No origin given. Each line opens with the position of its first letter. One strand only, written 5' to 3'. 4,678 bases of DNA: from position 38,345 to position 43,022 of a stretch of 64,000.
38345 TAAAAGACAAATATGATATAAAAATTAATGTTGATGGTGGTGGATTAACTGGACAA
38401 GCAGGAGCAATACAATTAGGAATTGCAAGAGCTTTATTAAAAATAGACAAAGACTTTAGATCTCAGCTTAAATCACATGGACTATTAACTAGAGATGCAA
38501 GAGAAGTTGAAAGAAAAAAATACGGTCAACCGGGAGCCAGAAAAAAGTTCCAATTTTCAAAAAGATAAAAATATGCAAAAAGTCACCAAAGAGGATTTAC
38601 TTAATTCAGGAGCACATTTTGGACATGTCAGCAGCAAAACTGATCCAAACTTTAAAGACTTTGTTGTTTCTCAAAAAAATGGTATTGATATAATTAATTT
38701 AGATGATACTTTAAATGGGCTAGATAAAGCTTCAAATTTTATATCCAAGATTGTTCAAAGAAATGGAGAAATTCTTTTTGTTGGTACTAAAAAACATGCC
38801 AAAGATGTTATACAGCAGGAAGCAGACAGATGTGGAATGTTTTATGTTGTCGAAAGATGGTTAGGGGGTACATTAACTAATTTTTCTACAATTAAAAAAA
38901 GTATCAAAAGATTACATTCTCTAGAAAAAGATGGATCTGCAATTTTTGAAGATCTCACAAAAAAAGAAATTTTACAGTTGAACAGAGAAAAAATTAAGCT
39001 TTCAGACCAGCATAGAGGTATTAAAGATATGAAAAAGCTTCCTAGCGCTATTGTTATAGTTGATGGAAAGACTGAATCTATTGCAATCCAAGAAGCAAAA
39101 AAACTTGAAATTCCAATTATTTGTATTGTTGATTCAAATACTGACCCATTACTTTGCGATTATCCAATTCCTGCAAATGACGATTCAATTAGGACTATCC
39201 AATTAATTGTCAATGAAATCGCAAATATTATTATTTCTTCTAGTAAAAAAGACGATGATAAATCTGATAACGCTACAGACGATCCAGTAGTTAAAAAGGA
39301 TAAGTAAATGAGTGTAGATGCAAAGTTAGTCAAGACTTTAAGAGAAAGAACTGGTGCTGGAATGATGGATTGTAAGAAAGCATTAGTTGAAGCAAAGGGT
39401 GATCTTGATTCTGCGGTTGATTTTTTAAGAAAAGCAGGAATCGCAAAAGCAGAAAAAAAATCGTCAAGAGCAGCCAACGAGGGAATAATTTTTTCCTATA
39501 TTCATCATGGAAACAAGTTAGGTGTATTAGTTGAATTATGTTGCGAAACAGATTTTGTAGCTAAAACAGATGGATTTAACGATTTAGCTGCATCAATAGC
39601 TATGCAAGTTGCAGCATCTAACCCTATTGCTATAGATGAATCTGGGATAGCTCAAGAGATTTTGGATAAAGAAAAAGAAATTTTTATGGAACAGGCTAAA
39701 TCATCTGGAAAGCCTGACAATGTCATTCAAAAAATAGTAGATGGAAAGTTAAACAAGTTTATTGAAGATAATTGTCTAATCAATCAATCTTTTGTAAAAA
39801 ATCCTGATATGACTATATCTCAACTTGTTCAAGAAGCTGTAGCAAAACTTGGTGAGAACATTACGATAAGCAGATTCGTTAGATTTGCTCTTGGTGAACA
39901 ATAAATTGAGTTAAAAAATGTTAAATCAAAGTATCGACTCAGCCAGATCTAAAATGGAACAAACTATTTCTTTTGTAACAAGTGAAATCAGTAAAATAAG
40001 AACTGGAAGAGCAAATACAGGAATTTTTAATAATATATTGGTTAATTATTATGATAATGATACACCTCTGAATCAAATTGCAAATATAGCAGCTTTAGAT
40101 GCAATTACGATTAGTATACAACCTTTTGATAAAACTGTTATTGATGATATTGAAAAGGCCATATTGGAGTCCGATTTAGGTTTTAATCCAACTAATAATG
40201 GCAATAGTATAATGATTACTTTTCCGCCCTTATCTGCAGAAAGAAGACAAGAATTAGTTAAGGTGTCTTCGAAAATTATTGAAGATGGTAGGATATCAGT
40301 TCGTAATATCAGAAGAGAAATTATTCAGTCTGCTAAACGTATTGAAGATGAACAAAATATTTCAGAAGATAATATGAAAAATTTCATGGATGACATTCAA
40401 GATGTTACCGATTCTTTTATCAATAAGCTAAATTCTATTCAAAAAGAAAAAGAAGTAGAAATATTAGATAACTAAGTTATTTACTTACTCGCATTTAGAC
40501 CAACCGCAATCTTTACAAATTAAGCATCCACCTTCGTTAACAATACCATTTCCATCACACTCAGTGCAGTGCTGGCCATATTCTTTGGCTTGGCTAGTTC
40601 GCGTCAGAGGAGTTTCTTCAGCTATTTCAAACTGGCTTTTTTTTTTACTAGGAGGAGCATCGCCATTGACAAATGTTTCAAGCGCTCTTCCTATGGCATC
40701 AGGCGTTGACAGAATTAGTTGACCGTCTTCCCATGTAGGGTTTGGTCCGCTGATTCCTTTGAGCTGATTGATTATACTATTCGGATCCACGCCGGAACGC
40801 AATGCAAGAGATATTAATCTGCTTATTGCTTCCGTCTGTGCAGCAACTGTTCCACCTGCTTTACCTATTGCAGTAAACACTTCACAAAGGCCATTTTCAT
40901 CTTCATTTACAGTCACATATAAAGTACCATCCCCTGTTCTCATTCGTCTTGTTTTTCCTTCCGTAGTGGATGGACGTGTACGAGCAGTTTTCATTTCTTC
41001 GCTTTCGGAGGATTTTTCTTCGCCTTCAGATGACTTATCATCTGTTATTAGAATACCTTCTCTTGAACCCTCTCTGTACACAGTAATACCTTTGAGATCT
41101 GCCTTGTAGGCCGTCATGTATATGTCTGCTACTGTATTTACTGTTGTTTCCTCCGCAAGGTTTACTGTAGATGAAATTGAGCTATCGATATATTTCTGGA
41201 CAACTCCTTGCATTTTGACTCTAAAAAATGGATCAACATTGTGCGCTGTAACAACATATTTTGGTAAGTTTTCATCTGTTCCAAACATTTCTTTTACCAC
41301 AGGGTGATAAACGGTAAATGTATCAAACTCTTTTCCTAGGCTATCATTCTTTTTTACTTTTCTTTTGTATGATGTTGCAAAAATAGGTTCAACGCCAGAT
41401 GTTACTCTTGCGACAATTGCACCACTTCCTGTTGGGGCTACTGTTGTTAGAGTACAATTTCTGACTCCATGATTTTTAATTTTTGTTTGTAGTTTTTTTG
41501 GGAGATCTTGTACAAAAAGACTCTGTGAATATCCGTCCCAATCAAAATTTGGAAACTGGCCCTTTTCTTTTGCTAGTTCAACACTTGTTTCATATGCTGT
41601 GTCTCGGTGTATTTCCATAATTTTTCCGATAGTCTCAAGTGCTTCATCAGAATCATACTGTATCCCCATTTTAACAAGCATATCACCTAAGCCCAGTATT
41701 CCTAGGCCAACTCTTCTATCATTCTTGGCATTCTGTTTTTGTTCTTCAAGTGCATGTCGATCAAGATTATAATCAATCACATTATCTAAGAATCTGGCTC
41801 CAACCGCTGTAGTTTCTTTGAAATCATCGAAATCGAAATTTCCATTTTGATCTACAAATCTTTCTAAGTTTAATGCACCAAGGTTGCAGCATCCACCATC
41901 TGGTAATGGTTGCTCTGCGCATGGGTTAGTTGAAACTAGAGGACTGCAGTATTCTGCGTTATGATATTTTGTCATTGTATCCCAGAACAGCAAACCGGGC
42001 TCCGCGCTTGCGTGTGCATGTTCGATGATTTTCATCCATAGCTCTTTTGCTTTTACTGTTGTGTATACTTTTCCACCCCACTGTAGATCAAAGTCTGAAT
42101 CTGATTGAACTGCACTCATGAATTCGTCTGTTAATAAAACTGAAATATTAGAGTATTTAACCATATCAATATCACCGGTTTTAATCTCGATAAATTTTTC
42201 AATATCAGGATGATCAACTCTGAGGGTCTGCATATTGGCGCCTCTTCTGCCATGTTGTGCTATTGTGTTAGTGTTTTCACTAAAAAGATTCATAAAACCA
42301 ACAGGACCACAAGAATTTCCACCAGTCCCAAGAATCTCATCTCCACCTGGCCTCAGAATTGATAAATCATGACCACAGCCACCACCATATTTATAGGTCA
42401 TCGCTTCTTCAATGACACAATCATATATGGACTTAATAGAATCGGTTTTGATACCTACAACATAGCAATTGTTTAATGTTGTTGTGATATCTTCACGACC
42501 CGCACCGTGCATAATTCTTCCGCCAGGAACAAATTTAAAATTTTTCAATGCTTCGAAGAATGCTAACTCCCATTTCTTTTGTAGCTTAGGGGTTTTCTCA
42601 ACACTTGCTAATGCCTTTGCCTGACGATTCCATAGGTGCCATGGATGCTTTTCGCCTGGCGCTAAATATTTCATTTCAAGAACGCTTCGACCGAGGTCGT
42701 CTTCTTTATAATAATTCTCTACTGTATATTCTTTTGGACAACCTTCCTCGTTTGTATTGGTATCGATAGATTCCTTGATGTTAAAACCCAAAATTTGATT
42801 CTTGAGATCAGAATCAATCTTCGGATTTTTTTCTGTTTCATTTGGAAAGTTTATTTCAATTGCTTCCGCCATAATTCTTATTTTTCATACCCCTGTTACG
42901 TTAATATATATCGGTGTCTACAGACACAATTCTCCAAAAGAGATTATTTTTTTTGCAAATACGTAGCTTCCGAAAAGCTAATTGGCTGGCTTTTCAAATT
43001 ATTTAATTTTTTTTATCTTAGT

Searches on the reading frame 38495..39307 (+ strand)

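Call 11: search_protein_families(library=pfam, proteins=[window:38495-39307:+])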
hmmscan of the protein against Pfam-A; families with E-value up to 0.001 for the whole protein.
window:38495-39307:+ (270 aa): 1 family
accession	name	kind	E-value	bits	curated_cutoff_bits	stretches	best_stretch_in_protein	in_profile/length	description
PF00318.25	Ribosomal_S2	-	2e-81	272.9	26.1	1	35-247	1-214/216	Ribosomal protein S2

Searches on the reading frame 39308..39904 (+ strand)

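Call 12: search_protein_families(library=pfam, proteins=[window:39308-39904:+])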
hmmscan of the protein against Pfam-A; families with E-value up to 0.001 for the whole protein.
window:39308-39904:+ (198 aa): 2 families
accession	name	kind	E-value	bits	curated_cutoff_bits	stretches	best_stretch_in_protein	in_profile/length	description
PF00889.24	EF_TS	-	1.2e-39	136.5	27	1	56-197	77-204/204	Elongation factor TS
PF25025.1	EF-Ts_N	-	3.1e-05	24.3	33.2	1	4-42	13-52/60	Elongation factor Ts, mitochondrial, N-terminal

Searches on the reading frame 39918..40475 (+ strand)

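Call 12: search_protein_families(library=pfam, proteins=[window:39918-40475:+])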
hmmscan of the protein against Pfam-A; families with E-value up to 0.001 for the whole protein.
window:39918-40475:+ (185 aa): 1 family
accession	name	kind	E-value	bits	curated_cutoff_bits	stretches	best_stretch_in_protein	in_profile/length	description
PF01765.24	RRF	-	9.8e-57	191.8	29.7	1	22-183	3-164/164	Ribosome recycling factor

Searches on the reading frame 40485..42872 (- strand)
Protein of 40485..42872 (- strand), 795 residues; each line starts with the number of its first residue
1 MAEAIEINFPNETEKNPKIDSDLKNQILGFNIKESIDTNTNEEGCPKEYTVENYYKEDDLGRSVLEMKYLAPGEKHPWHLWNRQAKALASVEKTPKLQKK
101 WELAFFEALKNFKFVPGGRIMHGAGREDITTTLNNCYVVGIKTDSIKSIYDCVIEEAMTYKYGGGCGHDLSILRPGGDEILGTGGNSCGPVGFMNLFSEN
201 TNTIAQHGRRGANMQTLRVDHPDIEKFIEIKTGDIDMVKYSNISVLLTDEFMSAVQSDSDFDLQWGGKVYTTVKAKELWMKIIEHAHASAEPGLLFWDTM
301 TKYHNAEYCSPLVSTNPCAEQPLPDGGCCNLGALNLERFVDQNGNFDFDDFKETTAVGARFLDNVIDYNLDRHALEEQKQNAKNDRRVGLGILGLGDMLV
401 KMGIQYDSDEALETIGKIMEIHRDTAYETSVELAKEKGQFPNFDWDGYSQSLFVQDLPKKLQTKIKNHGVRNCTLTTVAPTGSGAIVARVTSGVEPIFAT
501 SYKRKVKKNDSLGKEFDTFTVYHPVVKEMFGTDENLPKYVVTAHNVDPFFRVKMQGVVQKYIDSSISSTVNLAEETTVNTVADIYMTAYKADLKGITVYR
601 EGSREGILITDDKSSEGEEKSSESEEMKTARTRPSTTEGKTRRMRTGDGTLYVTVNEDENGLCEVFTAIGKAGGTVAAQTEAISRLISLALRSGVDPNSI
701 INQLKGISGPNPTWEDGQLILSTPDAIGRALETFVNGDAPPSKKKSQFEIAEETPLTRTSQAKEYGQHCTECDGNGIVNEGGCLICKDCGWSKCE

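Call 12: search_protein_families(library=pfam, proteins=[window:40485-42872:-])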
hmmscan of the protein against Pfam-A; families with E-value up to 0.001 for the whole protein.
window:40485-42872:- (795 aa): 3 families
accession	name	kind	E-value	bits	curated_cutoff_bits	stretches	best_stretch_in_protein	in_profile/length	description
PF02867.20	Ribonuc_red_lgC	-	3e-112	376.4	23.9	1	135-599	2-523/523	Ribonucleotide reductase, barrel domain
PF12637.14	TSCPD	-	2.5e-21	76.2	22.8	1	642-734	5-87/88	TSCPD domain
PF00317.26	Ribonuc_red_lgN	-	6.3e-09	36.2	28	1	57-127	3-75/77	Ribonucleotide reductase, all-alpha domain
